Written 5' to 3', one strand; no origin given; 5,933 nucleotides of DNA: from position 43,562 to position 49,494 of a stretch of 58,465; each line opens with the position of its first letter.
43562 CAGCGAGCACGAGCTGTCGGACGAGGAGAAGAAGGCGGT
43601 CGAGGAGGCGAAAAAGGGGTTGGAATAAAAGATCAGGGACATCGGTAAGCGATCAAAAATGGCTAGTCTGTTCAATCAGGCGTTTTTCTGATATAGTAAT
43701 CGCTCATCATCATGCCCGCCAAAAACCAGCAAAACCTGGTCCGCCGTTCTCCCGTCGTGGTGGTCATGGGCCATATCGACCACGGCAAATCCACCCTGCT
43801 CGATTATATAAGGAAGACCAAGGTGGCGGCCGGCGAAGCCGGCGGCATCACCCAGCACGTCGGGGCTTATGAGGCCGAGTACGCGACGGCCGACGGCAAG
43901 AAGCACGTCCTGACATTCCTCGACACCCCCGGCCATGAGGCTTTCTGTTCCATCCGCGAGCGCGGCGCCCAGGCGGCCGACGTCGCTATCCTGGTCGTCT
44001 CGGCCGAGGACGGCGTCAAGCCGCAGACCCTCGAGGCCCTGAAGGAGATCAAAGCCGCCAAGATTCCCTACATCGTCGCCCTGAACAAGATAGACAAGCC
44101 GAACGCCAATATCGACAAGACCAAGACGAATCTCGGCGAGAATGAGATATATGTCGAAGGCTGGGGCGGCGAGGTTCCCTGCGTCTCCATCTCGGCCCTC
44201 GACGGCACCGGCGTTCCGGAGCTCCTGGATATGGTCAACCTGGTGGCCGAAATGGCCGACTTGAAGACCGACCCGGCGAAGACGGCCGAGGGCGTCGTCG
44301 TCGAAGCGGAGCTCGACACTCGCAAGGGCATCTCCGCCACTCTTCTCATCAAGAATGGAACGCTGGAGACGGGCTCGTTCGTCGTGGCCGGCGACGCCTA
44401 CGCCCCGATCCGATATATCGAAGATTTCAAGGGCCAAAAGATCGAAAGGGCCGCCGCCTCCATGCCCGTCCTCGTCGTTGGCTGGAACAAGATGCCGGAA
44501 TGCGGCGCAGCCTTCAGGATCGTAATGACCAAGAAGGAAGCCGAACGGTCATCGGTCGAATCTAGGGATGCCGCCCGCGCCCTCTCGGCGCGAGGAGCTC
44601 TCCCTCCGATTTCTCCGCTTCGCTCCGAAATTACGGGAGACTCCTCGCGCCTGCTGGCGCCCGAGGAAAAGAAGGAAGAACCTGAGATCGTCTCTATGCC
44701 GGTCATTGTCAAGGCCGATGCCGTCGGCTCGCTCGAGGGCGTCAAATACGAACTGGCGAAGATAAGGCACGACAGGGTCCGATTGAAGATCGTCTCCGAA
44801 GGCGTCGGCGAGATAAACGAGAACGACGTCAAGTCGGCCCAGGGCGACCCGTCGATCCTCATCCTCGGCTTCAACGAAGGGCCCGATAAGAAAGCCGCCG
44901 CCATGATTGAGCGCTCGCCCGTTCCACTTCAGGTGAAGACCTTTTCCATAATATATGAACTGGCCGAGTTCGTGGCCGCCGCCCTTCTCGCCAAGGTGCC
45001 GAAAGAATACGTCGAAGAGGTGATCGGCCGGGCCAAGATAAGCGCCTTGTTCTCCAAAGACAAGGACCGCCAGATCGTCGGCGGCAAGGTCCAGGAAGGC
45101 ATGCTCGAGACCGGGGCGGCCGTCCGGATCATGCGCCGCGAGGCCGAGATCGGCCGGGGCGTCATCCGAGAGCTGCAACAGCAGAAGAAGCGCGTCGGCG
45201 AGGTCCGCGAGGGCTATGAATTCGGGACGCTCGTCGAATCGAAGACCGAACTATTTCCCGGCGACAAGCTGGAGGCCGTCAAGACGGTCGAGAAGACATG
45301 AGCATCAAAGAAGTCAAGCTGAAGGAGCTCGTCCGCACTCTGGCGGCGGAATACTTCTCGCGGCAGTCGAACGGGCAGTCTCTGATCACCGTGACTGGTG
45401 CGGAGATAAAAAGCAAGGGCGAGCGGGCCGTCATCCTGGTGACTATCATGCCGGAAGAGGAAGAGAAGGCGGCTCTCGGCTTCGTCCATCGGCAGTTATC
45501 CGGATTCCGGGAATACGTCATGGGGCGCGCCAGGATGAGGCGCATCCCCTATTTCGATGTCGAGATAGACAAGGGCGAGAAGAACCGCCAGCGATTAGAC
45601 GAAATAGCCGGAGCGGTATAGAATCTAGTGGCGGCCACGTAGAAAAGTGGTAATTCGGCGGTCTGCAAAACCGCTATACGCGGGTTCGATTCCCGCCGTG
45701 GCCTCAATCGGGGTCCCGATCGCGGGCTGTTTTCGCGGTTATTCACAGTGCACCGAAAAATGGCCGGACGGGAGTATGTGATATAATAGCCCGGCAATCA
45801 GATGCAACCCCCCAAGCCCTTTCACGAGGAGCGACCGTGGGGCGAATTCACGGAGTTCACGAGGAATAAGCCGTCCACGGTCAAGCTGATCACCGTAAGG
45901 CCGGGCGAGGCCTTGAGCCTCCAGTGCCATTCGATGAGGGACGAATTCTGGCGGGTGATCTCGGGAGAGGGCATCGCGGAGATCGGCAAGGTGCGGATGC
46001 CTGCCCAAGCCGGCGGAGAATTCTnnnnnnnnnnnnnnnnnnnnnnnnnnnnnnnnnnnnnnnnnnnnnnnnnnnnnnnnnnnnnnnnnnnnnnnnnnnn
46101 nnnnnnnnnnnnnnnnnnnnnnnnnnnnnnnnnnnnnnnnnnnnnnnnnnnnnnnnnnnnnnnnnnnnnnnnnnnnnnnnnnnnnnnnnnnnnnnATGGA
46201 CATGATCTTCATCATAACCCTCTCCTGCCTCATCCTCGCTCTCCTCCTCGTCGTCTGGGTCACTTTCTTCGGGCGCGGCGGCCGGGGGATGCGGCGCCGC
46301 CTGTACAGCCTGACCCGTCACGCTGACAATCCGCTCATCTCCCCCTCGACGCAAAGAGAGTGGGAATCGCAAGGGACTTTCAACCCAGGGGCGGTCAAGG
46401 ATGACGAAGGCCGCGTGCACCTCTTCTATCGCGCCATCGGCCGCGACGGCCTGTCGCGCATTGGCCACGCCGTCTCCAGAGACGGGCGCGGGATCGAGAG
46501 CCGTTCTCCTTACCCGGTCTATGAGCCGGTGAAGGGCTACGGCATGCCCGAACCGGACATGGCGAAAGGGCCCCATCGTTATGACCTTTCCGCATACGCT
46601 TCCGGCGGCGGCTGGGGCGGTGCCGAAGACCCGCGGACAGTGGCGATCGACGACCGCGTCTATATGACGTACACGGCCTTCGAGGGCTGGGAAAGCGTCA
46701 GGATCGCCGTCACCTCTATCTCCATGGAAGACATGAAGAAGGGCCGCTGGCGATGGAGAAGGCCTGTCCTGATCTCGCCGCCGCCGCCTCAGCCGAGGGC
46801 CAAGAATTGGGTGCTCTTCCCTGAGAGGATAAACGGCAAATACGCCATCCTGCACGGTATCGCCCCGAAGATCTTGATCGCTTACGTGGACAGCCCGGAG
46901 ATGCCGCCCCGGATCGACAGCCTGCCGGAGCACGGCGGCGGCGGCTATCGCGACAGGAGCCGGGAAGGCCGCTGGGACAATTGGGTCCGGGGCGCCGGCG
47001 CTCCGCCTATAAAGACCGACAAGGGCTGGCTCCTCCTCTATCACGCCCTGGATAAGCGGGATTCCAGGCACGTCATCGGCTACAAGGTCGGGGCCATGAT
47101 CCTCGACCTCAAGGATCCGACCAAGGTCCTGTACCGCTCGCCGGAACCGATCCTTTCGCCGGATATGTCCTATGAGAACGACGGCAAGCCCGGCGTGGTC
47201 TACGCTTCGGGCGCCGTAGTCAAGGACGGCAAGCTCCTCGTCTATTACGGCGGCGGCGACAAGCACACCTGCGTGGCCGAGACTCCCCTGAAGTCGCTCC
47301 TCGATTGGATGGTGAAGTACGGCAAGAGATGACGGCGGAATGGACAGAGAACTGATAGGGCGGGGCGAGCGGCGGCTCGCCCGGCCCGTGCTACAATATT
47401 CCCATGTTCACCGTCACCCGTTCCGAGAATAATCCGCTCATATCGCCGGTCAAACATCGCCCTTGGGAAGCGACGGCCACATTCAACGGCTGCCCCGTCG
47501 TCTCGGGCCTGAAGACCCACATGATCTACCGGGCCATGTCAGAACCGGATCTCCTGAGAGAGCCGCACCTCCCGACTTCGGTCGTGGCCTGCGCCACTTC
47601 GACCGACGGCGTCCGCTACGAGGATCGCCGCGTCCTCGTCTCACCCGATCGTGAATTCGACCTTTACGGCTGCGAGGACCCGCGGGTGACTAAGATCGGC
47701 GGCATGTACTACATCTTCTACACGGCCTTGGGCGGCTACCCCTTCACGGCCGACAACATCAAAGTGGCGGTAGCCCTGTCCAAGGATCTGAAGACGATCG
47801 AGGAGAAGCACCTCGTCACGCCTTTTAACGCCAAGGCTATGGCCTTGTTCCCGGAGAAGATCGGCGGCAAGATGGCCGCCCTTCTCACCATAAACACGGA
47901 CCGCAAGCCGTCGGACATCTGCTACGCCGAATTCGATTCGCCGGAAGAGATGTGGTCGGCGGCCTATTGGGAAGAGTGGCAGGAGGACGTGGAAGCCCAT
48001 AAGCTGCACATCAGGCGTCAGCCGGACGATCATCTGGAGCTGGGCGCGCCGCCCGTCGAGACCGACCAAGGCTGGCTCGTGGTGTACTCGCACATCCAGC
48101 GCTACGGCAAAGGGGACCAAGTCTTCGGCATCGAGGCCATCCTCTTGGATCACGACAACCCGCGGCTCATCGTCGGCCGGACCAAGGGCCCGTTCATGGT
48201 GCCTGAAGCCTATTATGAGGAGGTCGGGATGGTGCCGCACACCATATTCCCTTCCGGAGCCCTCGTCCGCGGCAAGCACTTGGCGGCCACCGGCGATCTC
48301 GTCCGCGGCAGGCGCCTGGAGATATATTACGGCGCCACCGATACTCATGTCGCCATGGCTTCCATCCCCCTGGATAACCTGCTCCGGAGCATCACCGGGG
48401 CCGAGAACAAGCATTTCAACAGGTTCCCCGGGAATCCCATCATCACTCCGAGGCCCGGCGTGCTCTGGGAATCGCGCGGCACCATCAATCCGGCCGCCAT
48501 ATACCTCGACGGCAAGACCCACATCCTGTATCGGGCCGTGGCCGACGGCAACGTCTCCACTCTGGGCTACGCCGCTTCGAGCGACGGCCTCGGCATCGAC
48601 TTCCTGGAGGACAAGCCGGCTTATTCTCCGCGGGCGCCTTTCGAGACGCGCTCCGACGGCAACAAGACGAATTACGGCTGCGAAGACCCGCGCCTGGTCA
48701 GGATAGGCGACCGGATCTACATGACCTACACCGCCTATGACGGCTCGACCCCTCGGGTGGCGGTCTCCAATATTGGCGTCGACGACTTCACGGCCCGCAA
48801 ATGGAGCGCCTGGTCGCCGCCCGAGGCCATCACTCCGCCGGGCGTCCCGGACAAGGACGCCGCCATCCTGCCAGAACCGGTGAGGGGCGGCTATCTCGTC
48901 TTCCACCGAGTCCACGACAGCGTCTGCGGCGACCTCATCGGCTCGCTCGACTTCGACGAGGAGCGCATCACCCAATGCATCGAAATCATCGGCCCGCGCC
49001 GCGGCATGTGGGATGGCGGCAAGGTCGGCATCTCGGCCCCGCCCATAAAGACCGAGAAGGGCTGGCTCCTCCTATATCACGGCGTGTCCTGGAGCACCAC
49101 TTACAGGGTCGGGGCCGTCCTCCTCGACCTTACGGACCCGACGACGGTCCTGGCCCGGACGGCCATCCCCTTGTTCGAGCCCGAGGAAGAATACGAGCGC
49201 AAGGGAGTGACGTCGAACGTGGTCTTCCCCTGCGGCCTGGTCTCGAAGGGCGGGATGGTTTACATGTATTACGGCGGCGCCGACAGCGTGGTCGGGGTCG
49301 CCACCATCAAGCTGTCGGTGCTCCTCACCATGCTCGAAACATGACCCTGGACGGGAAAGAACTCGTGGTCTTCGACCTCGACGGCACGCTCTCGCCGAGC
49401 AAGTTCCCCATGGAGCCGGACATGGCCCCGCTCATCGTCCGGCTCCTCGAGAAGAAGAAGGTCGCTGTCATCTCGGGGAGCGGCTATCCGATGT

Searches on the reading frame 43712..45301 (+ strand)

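Call 61: search_protein_families(library=pfam, proteins=[window:43712-45301:+], max_evalue=0.001)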
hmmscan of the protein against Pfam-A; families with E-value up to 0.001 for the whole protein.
window:43712-45301:+ (529 aa): 9 families
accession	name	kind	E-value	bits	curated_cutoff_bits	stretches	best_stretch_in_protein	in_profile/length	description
PF00009.33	GTP_EFTU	-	1.7e-37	129.3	26.5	1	14-177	4-184/188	Elongation factor Tu GTP binding domain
PF11987.13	IF-2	-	1.2e-22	80.5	27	1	319-420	17-115/117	Translation-initiation factor 2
PF22042.2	EF-G_D2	-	2e-18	66.7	27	1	192-268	2-81/84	Elongation factor G domain 2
PF01926.29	MMR_HSR1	-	1e-10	42.2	21.9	1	16-126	2-113/113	50S ribosome-binding GTPase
PF00071.28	Ras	-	6.7e-06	26.2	21.6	1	16-173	2-154/162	Ras family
PF08477.19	Roc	-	1.1e-05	26.1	27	1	16-128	2-119/119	Ras of Complex, Roc, domain of DAPkinase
PF02421.24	FeoB_N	-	0.00021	21.3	27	1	16-174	3-155/156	Ferrous iron transport protein B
PF03193.22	RsgA_GTPase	-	0.00056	20.2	30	0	89-173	23-102/174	RsgA GTPase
PF03144.31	GTP_EFTU_D2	-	0.00091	20.1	30.3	0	454-507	2-57/73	Elongation factor Tu domain 2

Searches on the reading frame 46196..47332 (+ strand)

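Call 62: search_protein_families(library=pfam, proteins=[window:46196-47332:+], max_evalue=0.001)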
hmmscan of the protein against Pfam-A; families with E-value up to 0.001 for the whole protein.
window:46196-47332:+ (378 aa): 1 family
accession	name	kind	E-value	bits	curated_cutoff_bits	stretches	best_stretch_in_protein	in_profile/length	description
PF04041.19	Glyco_hydro_130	-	2.3e-40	138.9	26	1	59-372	33-318/320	beta-1,4-mannooligosaccharide phosphorylase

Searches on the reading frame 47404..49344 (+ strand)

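Call 62: search_protein_families(library=pfam, proteins=[window:47404-49344:+], max_evalue=0.001)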
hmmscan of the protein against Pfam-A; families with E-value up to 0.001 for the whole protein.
window:47404-49344:+ (646 aa): 1 family
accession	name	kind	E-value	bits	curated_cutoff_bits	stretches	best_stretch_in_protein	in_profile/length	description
PF04041.19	Glyco_hydro_130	-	2.1e-89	300.1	26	2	359-644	34-318/320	beta-1,4-mannooligosaccharide phosphorylase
